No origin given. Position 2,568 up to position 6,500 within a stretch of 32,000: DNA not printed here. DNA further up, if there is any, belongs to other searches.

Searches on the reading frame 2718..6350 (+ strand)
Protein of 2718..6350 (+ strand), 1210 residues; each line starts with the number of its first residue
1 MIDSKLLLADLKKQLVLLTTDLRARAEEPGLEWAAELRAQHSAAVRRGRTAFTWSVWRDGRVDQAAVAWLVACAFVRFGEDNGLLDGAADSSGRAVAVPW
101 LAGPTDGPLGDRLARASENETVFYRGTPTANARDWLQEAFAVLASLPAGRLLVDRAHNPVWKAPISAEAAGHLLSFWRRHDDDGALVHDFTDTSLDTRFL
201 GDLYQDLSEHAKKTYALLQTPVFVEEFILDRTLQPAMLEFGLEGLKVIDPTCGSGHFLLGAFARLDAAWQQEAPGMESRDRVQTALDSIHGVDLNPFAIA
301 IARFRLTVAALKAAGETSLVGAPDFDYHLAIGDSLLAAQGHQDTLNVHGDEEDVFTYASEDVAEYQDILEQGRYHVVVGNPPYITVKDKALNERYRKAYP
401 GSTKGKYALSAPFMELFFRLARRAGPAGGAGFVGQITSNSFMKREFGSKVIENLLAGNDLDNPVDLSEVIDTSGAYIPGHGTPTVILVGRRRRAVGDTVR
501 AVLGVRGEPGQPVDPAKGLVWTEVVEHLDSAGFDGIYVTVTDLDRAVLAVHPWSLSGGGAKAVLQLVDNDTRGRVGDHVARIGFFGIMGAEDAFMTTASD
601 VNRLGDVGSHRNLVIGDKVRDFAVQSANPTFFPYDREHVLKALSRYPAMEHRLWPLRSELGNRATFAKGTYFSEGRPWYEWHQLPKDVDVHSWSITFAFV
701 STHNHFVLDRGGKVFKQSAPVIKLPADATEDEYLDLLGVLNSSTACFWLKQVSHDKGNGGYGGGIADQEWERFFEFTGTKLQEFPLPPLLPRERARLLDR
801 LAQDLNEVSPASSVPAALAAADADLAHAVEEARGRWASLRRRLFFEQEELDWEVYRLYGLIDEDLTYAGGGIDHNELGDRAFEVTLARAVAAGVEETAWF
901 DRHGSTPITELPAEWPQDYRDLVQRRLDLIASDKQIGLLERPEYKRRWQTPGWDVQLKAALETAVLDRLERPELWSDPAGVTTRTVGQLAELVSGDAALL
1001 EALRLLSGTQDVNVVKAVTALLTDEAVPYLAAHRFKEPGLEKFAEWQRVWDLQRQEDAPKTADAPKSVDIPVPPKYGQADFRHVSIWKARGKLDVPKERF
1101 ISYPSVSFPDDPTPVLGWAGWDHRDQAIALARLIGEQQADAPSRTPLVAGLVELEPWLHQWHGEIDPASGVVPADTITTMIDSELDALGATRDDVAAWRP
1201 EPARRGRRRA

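Call 4: search_protein_families(library=pfam, proteins=[window:2718-6350:+], max_evalue=0.1)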
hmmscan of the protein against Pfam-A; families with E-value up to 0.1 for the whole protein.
window:2718-6350:+ (1210 aa): 6 families
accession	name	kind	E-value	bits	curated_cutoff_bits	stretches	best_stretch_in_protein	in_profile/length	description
PF22654.1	DUF7008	-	8.1e-147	489.5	42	1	845-1209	3-368/368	Domain of unknown function (DUF7008)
PF07669.17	Eco57I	-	5.1e-18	66.2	25.3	1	288-466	2-165/171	Eco57I restriction-modification methylase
PF20473.4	MmeI_Mtase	-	3.2e-09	36.8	27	1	242-389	18-151/259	MmeI, DNA-methyltransferase domain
PF02384.22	N6_Mtase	-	0.00013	21.9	20.4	1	220-425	30-177/311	N-6 DNA Methylase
PF13847.12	Methyltransf_31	-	0.037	14.2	27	1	244-307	4-49/145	Methyltransferase domain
PF01170.24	UPF0020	-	0.057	13.5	22.3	0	243-309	28-99/197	RMKL-like, methyltransferase domain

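Call 5: search_protein_families(library=padloc, proteins=[window:2718-6350:+], max_evalue=0.1)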
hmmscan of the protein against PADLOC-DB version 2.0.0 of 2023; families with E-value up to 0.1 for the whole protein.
window:2718-6350:+ (1210 aa): 55 families (the best 25 are shown)
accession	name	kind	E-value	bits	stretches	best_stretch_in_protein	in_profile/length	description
PDLC02529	PglX|PglXI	-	0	1548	1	1-1209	1-1185/1189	PglX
PDLC03617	REase_MTase_IIG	-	0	1267.3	1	4-1209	4-1181/1183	Type IIG restriction enzyme-methyltransferase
PDLC02536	PglX|PglXI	-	5.2e-108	360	2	675-1058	5-375/560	PglX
PDLC03335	MTase_II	-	6.8e-16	56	1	199-454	62-272/607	Type II methyltransferase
PDLC03604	REase_MTase_IIG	-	7.5e-16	55.3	1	206-456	348-616/1011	Type IIG restriction enzyme-methyltransferase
PDLC02525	PglX|PglXI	-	8.3e-15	52.4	2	242-311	282-350/607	PglX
PDLC03338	MTase_II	-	5.7e-14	49.7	2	208-318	122-225/604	Type II methyltransferase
PDLC02521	PglX|PglXI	-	9.3e-14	48.3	2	241-312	305-375/1174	PglX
PDLC02523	PglX|PglXI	-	1.3e-12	44.4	2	243-316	330-412/1428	PglX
PDLC03313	MTase_II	-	3.3e-12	43.7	1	220-602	27-354/563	Type II methyltransferase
PDLC03600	REase_MTase_IIG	-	3.5e-12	43.1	2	241-310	298-366/1205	Type IIG restriction enzyme-methyltransferase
PDLC02528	PglX|PglXI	-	2.6e-11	40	1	242-315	289-362/1125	PglX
PDLC03630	REase_MTase_IIG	-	5.6e-10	35.7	1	241-305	403-465/1100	Type IIG restriction enzyme-methyltransferase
PDLC03612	REase_MTase_IIG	-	8.8e-10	35.4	1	374-468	807-896/1247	Type IIG restriction enzyme-methyltransferase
PDLC03631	REase_MTase_IIG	-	1e-09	34.9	1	240-425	340-513/1086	Type IIG restriction enzyme-methyltransferase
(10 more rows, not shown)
